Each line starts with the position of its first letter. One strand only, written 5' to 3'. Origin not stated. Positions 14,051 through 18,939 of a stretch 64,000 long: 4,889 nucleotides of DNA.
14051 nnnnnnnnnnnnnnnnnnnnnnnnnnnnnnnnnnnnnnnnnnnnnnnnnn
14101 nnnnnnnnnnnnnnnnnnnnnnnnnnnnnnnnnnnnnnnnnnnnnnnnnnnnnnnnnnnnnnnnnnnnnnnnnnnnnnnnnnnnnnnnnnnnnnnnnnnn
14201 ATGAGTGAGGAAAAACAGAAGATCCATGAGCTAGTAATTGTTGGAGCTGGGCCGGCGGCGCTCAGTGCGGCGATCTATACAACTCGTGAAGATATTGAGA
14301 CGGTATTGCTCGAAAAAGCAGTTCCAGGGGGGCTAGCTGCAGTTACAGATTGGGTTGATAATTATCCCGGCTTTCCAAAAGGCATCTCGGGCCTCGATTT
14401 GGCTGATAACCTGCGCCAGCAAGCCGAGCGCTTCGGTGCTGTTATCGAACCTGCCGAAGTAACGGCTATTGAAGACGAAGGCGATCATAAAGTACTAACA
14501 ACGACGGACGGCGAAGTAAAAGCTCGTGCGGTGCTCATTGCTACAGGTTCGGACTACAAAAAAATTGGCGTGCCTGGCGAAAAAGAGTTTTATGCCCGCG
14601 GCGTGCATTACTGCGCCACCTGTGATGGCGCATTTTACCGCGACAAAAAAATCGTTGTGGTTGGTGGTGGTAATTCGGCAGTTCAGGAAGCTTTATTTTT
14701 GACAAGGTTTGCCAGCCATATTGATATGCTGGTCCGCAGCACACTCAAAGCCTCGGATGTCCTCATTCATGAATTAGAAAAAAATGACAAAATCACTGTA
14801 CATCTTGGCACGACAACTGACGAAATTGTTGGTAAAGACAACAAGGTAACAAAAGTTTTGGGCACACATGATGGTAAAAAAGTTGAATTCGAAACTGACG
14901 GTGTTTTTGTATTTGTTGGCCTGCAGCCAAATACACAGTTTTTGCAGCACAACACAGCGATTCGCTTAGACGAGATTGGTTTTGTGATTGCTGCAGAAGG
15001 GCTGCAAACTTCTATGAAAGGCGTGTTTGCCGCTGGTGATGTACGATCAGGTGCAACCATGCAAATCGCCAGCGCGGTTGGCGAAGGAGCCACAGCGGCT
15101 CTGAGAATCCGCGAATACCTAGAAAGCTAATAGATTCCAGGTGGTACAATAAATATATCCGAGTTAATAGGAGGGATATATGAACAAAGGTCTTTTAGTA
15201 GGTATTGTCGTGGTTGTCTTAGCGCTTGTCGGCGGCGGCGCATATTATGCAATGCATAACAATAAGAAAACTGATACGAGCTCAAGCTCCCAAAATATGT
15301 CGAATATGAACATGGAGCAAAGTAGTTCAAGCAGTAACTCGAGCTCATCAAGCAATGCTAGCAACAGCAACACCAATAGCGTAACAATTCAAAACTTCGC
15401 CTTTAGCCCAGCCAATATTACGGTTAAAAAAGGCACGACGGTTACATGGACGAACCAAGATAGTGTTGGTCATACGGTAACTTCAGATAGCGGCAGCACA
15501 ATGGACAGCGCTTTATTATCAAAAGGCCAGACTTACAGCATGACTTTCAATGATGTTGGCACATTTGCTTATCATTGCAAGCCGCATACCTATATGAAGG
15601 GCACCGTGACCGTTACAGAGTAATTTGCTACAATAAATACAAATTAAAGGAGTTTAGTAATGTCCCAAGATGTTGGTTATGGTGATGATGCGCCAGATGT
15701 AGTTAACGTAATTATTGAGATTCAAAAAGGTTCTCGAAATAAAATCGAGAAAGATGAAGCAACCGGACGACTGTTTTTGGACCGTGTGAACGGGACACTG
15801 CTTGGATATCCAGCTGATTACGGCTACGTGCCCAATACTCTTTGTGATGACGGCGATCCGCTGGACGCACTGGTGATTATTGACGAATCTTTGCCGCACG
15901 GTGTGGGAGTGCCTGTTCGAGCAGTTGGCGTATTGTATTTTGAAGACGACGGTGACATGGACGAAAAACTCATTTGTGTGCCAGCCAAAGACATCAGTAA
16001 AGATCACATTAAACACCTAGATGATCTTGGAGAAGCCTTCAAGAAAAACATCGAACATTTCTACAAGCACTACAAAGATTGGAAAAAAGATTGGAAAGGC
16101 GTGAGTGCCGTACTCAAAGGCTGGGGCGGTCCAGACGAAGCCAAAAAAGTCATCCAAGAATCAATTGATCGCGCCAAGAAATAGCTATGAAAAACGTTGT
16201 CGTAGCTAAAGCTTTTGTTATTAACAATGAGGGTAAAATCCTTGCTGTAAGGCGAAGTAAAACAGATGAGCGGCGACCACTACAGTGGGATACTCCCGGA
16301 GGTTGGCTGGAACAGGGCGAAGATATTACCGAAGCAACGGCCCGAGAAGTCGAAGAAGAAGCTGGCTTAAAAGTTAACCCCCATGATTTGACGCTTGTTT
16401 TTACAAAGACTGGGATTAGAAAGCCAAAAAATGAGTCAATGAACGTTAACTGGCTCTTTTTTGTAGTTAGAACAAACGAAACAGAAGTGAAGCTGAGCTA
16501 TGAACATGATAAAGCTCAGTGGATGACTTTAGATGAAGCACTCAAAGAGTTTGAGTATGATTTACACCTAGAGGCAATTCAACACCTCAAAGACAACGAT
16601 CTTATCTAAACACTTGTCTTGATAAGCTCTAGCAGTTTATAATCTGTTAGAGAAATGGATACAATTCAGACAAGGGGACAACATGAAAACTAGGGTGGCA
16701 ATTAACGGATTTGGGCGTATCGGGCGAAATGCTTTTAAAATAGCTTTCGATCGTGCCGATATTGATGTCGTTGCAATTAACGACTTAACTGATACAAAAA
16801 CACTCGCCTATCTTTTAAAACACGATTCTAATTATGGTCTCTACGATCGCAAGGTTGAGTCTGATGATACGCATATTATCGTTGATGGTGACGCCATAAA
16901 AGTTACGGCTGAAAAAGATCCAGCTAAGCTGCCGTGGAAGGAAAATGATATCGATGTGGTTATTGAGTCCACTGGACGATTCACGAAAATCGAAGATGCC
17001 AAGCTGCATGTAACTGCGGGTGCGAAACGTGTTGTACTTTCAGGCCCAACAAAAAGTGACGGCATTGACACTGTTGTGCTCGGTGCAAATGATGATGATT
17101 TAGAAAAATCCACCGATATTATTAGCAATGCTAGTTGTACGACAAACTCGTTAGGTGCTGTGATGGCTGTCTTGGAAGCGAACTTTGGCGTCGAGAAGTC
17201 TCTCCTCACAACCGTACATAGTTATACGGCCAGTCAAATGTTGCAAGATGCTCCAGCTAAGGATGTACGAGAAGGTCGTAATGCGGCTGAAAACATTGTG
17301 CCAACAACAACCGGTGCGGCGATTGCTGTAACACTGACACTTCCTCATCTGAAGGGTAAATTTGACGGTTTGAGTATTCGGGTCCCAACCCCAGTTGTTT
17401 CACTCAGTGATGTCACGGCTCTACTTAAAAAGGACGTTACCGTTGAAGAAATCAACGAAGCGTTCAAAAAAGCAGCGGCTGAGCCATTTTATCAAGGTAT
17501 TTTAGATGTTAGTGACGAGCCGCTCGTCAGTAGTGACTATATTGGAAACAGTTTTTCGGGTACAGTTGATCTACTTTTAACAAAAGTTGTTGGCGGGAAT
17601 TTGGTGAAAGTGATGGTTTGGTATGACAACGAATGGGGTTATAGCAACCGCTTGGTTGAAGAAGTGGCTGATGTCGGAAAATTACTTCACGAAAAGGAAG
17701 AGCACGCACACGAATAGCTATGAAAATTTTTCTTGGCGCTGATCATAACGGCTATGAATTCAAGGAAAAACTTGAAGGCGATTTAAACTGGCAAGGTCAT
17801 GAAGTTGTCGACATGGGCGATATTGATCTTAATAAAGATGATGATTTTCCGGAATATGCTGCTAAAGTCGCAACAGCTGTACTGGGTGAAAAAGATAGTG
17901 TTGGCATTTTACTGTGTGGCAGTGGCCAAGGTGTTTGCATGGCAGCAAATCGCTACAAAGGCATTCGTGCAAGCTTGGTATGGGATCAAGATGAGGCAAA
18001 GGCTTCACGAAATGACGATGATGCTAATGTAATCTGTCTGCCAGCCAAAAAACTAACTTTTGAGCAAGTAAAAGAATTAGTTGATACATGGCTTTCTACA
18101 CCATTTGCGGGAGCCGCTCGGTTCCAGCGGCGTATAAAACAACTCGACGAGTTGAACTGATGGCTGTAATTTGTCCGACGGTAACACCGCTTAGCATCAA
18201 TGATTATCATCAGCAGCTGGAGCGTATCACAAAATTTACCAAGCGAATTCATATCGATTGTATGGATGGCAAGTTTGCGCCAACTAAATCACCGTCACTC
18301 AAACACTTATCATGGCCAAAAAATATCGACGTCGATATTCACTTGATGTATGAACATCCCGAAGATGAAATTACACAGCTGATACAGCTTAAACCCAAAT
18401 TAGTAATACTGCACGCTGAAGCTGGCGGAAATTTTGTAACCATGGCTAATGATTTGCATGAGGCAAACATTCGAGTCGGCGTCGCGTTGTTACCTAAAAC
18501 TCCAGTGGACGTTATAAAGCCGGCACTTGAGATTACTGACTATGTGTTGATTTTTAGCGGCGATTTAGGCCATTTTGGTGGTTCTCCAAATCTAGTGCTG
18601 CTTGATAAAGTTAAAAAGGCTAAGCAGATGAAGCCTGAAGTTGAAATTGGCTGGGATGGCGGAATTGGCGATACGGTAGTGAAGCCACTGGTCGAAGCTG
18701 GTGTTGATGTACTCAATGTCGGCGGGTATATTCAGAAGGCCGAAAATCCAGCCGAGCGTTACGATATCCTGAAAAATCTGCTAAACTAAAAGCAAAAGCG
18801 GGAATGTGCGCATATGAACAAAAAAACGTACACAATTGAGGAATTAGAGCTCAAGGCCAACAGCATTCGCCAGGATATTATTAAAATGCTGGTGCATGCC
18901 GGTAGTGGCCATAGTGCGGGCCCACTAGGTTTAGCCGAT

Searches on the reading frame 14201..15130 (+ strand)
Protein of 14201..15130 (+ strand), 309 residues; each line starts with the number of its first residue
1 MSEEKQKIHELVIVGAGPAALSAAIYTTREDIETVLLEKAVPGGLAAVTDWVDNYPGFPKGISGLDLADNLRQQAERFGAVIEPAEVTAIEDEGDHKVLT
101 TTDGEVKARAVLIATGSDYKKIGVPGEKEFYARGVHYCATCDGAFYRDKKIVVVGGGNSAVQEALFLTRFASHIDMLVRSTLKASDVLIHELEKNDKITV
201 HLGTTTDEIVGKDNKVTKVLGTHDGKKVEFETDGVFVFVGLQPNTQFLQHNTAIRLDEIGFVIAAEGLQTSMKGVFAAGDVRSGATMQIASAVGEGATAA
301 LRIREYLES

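Call 48: search_protein_families(library=pfam, proteins=[window:14201-15130:+], max_evalue=0.001)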
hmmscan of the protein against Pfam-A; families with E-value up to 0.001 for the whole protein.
window:14201-15130:+ (309 aa): 9 families
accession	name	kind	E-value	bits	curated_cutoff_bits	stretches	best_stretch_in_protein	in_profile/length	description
PF07992.20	Pyr_redox_2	-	3.1e-47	161.8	26.1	1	10-296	2-291/291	Pyridine nucleotide-disulphide oxidoreductase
PF13738.12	Pyr_redox_3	-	8.7e-29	101.2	30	1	62-279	78-305/305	Pyridine nucleotide-disulphide oxidoreductase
PF00070.33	Pyr_redox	-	9.1e-13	49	22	1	150-220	1-78/82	Pyridine nucleotide-disulphide oxidoreductase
PF01266.30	DAO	-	4.7e-07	30.1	27.9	1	65-122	149-209/353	FAD dependent oxidoreductase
PF03486.20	HI0933_like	-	9.3e-06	25.7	50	0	10-40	2-32/244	HI0933-like protein Rossmann domain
PF01946.23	Thi4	-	1.2e-05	25.1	26.2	1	10-44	19-55/235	Thi4 family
PF13434.12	Lys_Orn_oxgnase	-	2.6e-05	24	21.3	0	77-179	113-221/339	L-lysine 6-monooxygenase/L-ornithine 5-monooxygenase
PF13450.12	NAD_binding_8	-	4.2e-05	24.2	21.9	1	13-47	1-36/68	NAD(P)-binding Rossmann-like domain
PF13454.12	NAD_binding_9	-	0.00047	20.6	21.8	0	72-117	107-154/155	FAD-NAD(P)-binding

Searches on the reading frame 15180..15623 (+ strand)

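Call 48: search_protein_families(library=pfam, proteins=[window:15180-15623:+], max_evalue=0.001)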
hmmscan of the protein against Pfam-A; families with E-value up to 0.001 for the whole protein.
window:15180-15623:+ (147 aa): 2 families
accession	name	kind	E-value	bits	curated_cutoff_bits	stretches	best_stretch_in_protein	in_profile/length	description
PF00127.26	Copper-bind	-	5e-16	59.4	21.2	1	66-145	5-98/99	Copper binding proteins, plastocyanin/azurin family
PF13473.12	Cupredoxin_1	-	6.4e-14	52.3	27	1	54-145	11-104/104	Cupredoxin-like domain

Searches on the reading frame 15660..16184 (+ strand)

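Call 48: search_protein_families(library=pfam, proteins=[window:15660-16184:+], max_evalue=0.001)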
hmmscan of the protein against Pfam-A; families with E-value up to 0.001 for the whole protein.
window:15660-16184:+ (174 aa): 1 family
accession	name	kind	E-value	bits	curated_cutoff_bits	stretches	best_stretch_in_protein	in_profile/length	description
PF00719.24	Pyrophosphatase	-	1.8e-48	164.6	23.5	1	17-172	1-152/153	Inorganic pyrophosphatase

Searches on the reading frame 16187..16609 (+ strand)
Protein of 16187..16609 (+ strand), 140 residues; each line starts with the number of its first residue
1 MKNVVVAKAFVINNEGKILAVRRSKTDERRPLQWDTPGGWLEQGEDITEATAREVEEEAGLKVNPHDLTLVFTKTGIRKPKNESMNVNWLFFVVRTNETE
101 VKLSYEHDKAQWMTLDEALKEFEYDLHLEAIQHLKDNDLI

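Call 48: search_protein_families(library=pfam, proteins=[window:16187-16609:+], max_evalue=0.001)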
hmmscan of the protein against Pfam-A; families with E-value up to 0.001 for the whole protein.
window:16187-16609:+ (140 aa): 1 family
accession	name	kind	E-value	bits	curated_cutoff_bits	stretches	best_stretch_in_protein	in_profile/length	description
PF00293.34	NUDIX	-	1.6e-20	73.9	21.1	1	5-123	4-123/134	NUDIX domain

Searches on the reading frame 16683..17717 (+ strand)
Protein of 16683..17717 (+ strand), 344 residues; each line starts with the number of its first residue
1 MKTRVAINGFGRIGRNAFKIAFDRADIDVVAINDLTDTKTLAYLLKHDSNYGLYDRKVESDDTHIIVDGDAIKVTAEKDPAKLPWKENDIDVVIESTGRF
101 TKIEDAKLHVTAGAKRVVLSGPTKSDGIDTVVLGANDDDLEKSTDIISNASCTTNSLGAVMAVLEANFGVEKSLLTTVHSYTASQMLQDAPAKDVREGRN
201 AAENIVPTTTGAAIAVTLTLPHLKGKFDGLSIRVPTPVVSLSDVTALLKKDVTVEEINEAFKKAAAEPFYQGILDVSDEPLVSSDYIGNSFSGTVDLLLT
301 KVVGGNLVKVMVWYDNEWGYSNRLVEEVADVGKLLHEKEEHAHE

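Call 48: search_protein_families(library=pfam, proteins=[window:16683-17717:+], max_evalue=0.001)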
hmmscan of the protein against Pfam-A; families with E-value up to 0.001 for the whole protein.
window:16683-17717:+ (344 aa): 2 families
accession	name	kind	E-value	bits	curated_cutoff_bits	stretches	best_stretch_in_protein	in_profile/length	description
PF02800.25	Gp_dh_C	-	1.3e-53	181.3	24.4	1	160-314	4-158/158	Glyceraldehyde 3-phosphate dehydrogenase, C-terminal domain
PF00044.30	Gp_dh_N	-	9.5e-39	132.2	31.7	1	4-102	2-100/101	Glyceraldehyde 3-phosphate dehydrogenase, NAD binding domain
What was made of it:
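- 16683..22533 (+): Upstream sugar-phosphate operon that the pair terminates: gap (16683-17717), rpiB (17720-18160), rpe (ORF from 18088 to 18789), split transketolase (18814-19674 and about 19667-20644), class II aldolase (20629-21561) and pfkB kinase (21565-22533). Pfam assignments (call 48).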

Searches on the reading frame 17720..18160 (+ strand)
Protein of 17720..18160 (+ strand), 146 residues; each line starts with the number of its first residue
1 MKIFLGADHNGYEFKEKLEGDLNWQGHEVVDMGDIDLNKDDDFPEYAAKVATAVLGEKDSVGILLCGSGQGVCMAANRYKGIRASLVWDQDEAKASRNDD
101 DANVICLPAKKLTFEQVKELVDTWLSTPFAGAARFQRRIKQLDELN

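Call 48: search_protein_families(library=pfam, proteins=[window:17720-18160:+], max_evalue=0.001)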
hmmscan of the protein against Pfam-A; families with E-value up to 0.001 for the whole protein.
window:17720-18160:+ (146 aa): 1 family
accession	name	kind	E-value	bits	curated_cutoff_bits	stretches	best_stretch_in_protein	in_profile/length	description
PF02502.23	LacAB_rpiB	-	3.3e-44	150.7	24.7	1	3-142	1-138/138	Ribose/Galactose Isomerase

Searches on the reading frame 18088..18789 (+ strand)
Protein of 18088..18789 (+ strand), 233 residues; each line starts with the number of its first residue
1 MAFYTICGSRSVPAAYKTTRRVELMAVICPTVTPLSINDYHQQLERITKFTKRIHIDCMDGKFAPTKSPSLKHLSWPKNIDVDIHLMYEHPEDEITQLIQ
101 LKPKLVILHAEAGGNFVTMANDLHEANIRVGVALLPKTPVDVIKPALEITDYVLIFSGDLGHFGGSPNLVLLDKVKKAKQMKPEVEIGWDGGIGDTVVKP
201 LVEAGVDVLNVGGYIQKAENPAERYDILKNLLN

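Call 48: search_protein_families(library=pfam, proteins=[window:18088-18789:+], max_evalue=0.001)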
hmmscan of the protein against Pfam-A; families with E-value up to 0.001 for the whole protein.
window:18088-18789:+ (233 aa): 1 family
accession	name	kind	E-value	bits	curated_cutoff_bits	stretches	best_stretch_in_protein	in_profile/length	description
PF00834.25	Ribul_P_3_epim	-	6.4e-29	101.2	21.1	1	28-215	2-197/198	Ribulose-phosphate 3 epimerase family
